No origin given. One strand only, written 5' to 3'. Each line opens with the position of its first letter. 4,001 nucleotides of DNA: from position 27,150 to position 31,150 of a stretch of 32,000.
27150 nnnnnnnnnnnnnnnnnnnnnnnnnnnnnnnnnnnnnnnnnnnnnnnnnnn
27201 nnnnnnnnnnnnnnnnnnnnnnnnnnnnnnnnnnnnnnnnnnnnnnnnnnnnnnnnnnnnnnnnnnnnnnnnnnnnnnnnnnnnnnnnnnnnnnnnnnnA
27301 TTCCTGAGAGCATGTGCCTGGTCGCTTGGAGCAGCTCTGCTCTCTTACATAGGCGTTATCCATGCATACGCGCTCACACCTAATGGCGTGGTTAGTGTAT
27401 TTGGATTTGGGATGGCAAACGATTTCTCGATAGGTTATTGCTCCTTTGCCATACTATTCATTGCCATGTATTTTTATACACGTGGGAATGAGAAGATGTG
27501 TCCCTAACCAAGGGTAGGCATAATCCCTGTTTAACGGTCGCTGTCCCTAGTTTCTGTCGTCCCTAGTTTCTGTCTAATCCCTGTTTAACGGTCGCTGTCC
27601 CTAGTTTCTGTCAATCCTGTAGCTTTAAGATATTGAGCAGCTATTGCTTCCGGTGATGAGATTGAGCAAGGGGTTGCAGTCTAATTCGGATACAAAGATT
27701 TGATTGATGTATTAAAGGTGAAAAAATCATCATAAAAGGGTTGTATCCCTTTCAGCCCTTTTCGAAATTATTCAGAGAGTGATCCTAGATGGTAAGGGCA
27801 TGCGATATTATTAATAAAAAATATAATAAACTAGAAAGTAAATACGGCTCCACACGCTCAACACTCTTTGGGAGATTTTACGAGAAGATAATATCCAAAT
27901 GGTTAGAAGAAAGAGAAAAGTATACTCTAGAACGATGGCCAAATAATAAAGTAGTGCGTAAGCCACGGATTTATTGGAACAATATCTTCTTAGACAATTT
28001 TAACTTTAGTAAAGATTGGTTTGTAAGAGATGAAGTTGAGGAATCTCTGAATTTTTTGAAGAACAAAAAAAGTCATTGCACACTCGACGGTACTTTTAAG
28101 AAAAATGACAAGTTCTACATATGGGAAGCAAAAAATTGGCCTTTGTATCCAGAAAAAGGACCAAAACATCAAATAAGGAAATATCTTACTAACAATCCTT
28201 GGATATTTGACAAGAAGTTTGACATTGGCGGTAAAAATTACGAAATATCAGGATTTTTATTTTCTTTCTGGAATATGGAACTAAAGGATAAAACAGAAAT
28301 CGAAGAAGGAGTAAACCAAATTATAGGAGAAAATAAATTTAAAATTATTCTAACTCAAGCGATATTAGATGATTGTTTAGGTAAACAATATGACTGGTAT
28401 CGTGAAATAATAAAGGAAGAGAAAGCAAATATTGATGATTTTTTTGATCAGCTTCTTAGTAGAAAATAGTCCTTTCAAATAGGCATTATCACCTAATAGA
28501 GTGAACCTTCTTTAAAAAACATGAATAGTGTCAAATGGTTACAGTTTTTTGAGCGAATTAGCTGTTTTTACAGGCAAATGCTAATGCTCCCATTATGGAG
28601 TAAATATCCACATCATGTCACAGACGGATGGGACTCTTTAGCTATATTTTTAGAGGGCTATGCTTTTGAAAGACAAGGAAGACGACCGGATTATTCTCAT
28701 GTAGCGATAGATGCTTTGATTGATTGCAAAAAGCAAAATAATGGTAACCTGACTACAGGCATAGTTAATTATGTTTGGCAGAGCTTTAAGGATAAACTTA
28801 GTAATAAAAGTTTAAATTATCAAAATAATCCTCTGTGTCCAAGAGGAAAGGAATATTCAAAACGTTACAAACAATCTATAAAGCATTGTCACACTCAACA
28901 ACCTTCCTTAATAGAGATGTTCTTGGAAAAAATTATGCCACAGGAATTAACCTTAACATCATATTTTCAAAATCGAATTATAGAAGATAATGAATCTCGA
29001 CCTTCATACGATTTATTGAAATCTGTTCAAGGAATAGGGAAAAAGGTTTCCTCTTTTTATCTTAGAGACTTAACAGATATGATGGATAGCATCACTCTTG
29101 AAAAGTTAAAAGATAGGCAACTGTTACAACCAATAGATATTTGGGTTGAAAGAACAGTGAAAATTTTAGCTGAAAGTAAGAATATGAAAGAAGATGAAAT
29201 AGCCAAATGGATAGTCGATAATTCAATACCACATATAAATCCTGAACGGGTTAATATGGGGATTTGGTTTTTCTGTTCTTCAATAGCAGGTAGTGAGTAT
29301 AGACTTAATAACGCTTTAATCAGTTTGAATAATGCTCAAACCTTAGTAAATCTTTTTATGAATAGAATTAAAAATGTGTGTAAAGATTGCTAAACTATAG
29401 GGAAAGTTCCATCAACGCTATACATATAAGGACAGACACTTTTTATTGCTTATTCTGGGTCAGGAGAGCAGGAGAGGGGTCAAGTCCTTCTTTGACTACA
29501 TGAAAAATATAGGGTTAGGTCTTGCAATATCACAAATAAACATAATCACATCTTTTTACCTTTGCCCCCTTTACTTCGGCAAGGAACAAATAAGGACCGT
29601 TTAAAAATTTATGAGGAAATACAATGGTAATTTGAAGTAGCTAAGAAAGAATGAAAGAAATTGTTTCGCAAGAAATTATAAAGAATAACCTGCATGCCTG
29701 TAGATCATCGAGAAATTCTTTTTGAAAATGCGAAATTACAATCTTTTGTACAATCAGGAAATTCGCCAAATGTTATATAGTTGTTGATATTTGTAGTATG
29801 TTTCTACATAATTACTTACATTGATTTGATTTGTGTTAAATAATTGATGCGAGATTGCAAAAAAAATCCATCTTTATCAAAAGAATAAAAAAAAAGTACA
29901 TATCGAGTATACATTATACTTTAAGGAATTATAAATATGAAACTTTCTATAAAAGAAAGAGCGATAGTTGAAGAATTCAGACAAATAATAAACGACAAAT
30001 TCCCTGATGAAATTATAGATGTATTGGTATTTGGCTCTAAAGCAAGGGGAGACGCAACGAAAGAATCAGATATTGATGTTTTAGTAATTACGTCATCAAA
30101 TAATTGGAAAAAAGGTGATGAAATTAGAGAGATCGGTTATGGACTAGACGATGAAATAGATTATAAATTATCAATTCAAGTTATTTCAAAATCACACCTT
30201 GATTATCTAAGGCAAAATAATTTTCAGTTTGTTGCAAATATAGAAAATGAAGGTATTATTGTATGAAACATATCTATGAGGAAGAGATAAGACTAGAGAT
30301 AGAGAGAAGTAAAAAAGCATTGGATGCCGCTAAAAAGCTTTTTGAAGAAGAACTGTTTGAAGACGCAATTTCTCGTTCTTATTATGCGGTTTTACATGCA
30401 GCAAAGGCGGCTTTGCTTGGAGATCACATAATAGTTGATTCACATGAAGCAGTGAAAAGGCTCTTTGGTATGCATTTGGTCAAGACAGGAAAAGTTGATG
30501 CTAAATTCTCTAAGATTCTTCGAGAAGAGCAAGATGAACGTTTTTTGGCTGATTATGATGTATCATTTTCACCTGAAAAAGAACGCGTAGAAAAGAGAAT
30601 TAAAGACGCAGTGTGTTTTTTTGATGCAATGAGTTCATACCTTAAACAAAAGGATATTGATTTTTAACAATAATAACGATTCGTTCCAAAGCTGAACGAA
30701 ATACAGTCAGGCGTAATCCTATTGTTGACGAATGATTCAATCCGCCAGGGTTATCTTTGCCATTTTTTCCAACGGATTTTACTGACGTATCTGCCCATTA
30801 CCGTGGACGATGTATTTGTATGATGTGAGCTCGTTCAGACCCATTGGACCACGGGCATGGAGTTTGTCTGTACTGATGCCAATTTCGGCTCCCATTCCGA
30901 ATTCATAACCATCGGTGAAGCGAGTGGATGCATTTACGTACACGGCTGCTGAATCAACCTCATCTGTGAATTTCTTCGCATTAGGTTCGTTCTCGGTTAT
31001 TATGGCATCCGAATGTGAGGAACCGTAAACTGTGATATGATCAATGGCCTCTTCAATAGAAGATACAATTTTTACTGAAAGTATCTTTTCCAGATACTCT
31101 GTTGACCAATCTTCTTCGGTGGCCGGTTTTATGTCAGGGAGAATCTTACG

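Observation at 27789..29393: PD-(D/E)xK nuclease-like gene paired with an HhH-GPD glycosylase-like gene: candidate base-excision restriction/defence module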

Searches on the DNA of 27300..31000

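Call 90: search_rna_families(source=window, start=27300, end=31000, threshold=evalue, max_evalue=1)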
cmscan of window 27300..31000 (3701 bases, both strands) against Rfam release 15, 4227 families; matches with E-value up to 1: 0.
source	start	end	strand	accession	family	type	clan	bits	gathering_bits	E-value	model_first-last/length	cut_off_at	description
